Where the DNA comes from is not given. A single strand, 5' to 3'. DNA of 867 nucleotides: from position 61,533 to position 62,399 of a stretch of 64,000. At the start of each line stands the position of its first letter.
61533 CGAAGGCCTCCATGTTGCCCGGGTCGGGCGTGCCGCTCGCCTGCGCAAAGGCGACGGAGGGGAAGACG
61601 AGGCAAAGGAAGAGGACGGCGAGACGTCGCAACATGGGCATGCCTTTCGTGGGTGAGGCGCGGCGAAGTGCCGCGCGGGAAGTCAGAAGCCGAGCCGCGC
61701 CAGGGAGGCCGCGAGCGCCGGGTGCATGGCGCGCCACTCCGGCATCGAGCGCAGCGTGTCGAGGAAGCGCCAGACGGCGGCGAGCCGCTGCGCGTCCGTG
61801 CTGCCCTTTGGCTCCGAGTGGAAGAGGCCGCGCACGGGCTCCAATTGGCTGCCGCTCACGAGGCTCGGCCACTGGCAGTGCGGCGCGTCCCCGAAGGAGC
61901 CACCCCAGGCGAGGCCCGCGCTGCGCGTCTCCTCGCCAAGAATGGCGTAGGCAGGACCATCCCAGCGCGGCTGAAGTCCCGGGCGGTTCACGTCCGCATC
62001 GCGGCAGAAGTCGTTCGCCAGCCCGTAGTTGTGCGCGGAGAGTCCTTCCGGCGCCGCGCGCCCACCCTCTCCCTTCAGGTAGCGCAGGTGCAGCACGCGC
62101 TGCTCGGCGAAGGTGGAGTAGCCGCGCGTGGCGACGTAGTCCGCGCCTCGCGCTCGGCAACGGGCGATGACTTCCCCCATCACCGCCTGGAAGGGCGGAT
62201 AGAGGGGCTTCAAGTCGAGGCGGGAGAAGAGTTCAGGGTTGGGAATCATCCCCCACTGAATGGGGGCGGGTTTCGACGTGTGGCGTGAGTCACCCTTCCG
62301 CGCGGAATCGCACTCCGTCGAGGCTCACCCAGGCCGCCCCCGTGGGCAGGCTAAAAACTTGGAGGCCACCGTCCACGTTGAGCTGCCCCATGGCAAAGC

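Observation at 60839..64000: Phage-like late/lysis block: FN3 tail-fibre-like protein, M15 endolysin-like peptidase, holin-like membrane protein and small coiled-coil membrane protein, all co-directional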

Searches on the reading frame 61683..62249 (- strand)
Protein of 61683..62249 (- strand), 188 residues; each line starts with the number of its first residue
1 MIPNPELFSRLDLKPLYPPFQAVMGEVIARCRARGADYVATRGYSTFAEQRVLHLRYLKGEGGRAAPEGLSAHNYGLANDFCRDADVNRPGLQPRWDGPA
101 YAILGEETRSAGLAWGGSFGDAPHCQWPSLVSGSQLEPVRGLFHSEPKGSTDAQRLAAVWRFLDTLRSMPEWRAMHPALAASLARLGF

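Call 3: search_protein_families(library=pfam, proteins=[window:61683-62249:-], max_evalue=0.1)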
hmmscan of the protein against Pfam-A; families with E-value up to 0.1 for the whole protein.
window:61683-62249:- (188 aa): 2 families
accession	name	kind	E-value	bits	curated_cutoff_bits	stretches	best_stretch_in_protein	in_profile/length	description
PF13539.11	Peptidase_M15_4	-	1.6e-05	25.8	25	1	68-126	5-69/70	D-alanyl-D-alanine carboxypeptidase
PF02557.22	VanY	-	0.008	16.4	25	1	25-84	13-77/132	D-alanyl-D-alanine carboxypeptidase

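Call 4: search_protein_families(library=phrogs, proteins=[window:61683-62249:-], max_evalue=0.1)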
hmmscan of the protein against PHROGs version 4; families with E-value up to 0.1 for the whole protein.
window:61683-62249:- (188 aa): 5 families
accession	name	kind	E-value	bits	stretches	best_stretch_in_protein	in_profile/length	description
phrog_2649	-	lysis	2.1e-10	41.9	1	16-136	13-136/261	endolysin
phrog_15351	-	lysis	4.8e-07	30.4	1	22-136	27-145/289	endolysin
phrog_6523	-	lysis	3.6e-05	24.7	1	26-135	27-137/255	endolysin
phrog_5115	-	moron, auxiliary metabolic gene and host takeover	0.0011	19.3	1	25-137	25-131/283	ferredoxin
phrog_13118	-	lysis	0.028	13.6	1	37-82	482-527/888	endolysin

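Call 21: search_dna_similar(query=window:61683-62249:-, collection=phages, mode=protein, max_evalue=0.001, max_rows=15)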
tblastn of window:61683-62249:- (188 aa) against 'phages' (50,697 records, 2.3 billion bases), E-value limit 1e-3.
Records with a match: 27; places in all: 27; records where one place covers at least 80% of the query: 0.
Best place of each record, by identity: <60% 27.
By first word of the organism name: Bacillus 12; Listeria 9; Clavibacter 3; Geobacillus 2; Caudoviricetes 1.
By host as written in the record: - 4; Bacillus megaterium Km Sp- 4; Bacillus megaterium Km 4; Listeria monocytogenes 4; Bacillus subtilis W-23-S(r); Bacillus licheniformis ATCC 9945a 2; Clavibacter michiganensis CN18-4 2; Bacillus pseudalcaliphilus 1; Listeria monocytogenes LM7 1; and 5 more.
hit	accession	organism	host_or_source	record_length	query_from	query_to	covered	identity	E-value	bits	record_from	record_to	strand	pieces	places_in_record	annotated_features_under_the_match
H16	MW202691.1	Caudoviricetes sp.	Manatee Spring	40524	2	129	68%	34.3%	2e-7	56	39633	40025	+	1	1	D/-alanyl-D/-alanine carboxypeptidase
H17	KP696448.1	Bacillus phage Stills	Bacillus megaterium Km Sp-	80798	13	151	74%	30.1%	2e-6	53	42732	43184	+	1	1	L-alanyl-D-glutamate peptidase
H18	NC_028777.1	Bacillus phage Stills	Bacillus megaterium Km Sp-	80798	13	151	74%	30.1%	2e-6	53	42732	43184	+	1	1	endolysin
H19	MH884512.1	Bacillus phage vB_BpsS-140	Bacillus pseudalcaliphilus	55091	9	136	68%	31.3%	6e-4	45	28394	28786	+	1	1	cwlK: peptidoglycan L-alanyl-D-glutamate endopeptidase precursor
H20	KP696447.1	Bacillus phage Stahl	Bacillus megaterium Km Sp-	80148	13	151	74%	28.8%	6e-5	49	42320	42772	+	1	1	peptidase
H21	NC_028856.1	Bacillus phage Stahl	Bacillus megaterium Km Sp-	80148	13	151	74%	28.8%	6e-5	49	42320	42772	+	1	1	endolysin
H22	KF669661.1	Bacillus phage Slash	Bacillus megaterium Km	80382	13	151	74%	28.8%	6e-5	49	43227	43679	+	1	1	L-alanyl-D-glutamate peptidase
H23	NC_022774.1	Bacillus phage Slash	Bacillus megaterium Km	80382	13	151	74%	28.8%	6e-5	49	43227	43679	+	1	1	endolysin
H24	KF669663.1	Bacillus phage Staley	Bacillus megaterium Km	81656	13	151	74%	28.8%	6e-5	49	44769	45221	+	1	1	endolysin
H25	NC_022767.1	Bacillus phage Staley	Bacillus megaterium Km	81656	13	151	74%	28.8%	6e-5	49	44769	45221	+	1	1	endolysin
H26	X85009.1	Listeria phage A500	-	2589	10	136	68%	30.1%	1e-4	47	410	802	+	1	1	ply500: L-alanoyl-D-glutamate peptidase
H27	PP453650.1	Listeria phage vB_Lmo_C2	Listeria monocytogenes LM7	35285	10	136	68%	30.1%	1e-4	47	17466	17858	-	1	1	N-acetylmuramoyl-L-alanine amidase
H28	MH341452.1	Listeria phage PSU-VKH-LP040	Listeria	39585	10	136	68%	30.1%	1e-4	47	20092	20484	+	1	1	N-acetylmuramoyl-L-alanine amidase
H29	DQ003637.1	Listeria phage A500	Listeria monocytogenes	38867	10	136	68%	30.1%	1e-4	47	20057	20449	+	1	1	ply: PlyA500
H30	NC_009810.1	Listeria phage A500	Listeria monocytogenes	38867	10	136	68%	30.1%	1e-4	47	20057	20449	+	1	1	ply: endolysin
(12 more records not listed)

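Call 23: search_solved_structures(query=window:61683-62249:-, max_evalue=0.01, show_alignments=2)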
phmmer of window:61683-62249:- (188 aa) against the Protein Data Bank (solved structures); distinct sequences matched with E-value up to 0.01: 2.
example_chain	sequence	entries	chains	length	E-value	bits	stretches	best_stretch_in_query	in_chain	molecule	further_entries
2vo9_A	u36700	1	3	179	8.9e-06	29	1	26-136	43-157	L-ALANYL-D-GLUTAMATE PEPTIDASE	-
6akv_A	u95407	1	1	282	2.7e-05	27.5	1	27-135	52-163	LysB4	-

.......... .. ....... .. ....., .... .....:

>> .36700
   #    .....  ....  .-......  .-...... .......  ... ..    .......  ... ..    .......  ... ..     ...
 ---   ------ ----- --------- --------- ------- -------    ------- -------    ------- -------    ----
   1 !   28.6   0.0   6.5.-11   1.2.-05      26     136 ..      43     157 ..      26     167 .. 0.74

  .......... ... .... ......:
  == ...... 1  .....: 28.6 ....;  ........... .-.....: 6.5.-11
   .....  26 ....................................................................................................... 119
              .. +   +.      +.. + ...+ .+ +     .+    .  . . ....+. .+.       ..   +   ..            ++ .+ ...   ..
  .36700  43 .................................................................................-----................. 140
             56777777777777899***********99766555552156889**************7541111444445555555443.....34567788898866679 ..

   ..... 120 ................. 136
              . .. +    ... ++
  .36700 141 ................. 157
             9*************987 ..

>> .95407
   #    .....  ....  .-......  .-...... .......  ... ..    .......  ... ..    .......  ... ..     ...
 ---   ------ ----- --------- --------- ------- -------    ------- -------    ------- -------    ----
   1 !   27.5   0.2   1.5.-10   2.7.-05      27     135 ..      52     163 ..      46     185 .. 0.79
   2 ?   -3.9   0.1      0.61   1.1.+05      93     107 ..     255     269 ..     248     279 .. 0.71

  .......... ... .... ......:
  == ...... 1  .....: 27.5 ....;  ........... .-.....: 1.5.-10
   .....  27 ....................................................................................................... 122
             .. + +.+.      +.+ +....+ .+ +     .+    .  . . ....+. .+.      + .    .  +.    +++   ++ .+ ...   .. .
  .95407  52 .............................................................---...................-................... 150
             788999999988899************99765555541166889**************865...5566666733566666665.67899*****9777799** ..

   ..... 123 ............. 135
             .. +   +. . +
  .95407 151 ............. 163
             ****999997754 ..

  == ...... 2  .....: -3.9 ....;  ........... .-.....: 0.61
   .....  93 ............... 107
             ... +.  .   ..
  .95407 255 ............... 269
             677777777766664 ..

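Call 25: search_protein_families(library=padloc, proteins=[window:61683-62249:-], max_evalue=0.01)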
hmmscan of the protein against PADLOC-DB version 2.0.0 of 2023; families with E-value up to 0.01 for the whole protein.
window:61683-62249:- (188 aa): 0 families
